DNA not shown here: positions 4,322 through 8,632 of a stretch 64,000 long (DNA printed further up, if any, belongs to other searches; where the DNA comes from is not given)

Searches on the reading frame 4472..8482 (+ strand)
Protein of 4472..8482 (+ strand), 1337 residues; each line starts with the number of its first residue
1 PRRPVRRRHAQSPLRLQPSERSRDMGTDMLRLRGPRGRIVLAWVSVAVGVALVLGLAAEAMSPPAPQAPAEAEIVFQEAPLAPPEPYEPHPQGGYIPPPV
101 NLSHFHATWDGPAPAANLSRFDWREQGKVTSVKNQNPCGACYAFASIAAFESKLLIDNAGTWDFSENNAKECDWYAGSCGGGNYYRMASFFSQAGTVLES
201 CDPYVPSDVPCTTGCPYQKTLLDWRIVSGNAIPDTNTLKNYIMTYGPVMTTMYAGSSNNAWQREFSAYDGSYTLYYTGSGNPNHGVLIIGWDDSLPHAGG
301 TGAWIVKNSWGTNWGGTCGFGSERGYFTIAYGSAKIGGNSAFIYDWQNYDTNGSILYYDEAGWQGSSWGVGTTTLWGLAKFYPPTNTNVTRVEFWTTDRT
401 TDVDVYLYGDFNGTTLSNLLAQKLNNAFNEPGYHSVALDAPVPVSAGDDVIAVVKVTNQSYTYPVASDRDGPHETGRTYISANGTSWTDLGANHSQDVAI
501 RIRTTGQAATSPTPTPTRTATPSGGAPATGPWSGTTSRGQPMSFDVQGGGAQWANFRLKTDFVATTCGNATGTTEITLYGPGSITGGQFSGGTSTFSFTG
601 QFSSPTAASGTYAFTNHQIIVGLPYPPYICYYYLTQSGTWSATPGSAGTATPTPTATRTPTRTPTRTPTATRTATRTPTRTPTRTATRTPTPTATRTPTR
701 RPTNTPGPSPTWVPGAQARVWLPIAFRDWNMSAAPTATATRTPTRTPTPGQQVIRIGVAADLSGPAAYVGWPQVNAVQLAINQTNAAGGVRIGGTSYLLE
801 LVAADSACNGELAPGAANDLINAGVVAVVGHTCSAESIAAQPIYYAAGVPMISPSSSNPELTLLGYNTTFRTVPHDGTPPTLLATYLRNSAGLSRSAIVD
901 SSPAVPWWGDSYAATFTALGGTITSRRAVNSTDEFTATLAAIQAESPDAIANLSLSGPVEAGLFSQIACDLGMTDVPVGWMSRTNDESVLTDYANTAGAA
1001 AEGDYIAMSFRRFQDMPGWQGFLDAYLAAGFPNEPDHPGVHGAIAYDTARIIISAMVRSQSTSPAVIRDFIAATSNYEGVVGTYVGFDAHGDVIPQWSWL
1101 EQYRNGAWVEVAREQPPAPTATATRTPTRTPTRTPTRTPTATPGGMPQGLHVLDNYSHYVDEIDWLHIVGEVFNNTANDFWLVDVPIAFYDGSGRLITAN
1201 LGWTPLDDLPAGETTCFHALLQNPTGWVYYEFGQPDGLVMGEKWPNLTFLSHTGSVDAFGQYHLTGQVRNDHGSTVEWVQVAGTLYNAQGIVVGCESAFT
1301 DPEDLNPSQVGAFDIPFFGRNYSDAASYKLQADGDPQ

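Call 11: search_protein_families(library=pfam, proteins=[window:4472-8482:+], max_evalue=0.001)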
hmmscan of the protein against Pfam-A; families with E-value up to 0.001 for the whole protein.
window:4472-8482:+ (1337 aa): 5 families
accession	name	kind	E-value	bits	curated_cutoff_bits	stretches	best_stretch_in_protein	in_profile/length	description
PF13458.12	Peripla_BP_6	-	1.1e-35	124.4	31.7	1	754-1091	2-327/343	Periplasmic binding protein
PF00112.29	Peptidase_C1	-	5.5e-34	118.6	20.7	1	120-334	4-207/220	Papain family cysteine protease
PF18560.7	Lectin_like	-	4.2e-19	69.7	27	1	355-501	1-153/156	Lectin like domain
PF01094.35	ANF_receptor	-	1.9e-14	53.9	25.4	1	775-1095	4-343/353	Receptor family ligand binding region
PF13433.12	Peripla_BP_5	-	3.4e-08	33.4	27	1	754-835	1-79/363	Periplasmic binding protein domain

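Call 12: search_protein_families(library=ncbifam, proteins=[window:4472-8482:+], max_evalue=5)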
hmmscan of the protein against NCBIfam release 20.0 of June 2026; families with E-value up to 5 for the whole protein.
window:4472-8482:+ (1337 aa): 5 families
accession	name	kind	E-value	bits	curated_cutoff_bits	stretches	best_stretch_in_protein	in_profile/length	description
NF011933.0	PRK15404.1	subfamily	4.1e-30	105.1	477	1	751-1093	24-350/370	high-affinity branched-chain amino acid ABC transporter substrate-binding protein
NF038353.1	FxLYD_dom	domain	6.8e-15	54.7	23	2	1260-1331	2-70/71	FxLYD domain-containing protein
TIGR03407.1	urea_ABC_UrtA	exception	3.9e-05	22.7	492.75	1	754-844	1-88/361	urea ABC transporter substrate-binding protein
TIGR03669.1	urea_ABC_arch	equivalog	0.0003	19.9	494.8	1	754-843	1-87/375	urea ABC transporter substrate-binding protein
TIGR02588.1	TIGR02588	hypoth_equivalog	0.19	11.7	95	1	1243-1292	32-81/122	TIGR02588 family protein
